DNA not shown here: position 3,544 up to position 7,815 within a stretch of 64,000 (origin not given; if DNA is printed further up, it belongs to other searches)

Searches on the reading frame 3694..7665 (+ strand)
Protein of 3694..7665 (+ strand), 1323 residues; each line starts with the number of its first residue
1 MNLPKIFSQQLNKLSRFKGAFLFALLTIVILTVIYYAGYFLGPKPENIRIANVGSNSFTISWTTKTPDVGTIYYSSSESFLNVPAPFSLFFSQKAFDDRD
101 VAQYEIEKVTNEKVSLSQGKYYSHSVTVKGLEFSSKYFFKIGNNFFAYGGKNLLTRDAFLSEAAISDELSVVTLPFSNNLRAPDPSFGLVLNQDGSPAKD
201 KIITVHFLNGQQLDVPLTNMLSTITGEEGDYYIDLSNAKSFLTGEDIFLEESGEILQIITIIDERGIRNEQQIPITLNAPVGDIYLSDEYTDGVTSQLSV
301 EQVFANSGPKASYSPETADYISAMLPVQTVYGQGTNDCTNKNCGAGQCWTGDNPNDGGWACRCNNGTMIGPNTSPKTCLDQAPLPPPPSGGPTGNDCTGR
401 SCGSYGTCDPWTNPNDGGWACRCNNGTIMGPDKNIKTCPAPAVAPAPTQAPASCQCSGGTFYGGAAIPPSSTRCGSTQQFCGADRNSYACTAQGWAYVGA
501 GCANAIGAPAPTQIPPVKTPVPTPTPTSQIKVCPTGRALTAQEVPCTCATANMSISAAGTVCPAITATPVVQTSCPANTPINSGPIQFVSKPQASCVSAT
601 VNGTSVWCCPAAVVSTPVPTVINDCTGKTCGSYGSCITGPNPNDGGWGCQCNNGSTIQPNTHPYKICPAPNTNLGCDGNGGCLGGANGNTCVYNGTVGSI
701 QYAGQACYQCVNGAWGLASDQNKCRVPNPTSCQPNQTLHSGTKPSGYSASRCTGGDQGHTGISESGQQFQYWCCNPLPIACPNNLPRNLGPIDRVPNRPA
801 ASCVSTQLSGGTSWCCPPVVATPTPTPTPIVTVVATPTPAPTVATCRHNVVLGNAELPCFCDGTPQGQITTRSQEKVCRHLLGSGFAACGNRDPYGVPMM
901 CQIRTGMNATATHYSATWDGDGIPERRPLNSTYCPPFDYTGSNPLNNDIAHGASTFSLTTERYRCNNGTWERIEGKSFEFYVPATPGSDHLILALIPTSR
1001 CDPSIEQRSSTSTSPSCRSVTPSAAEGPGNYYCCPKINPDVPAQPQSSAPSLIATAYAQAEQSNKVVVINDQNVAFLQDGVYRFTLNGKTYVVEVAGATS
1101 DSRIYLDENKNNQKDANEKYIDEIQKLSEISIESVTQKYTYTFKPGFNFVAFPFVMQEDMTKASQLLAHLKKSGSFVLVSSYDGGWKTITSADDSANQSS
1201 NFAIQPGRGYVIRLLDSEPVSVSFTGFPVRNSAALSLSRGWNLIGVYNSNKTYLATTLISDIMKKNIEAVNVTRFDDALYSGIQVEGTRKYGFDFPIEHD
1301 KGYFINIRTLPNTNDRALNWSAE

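Call 20: search_protein_families(library=pfam, proteins=[window:3694-7665:+], max_evalue=0.001)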
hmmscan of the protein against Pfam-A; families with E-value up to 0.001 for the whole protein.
window:3694-7665:+ (1323 aa): 2 families
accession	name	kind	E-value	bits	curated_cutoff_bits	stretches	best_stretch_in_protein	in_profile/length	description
PF16656.11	Pur_ac_phosph_N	-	3e-09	37.8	30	1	45-143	1-80/93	Purple acid Phosphatase, N-terminal domain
PF00041.27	fn3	-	0.00019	22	25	0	44-141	2-66/84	Fibronectin type III domain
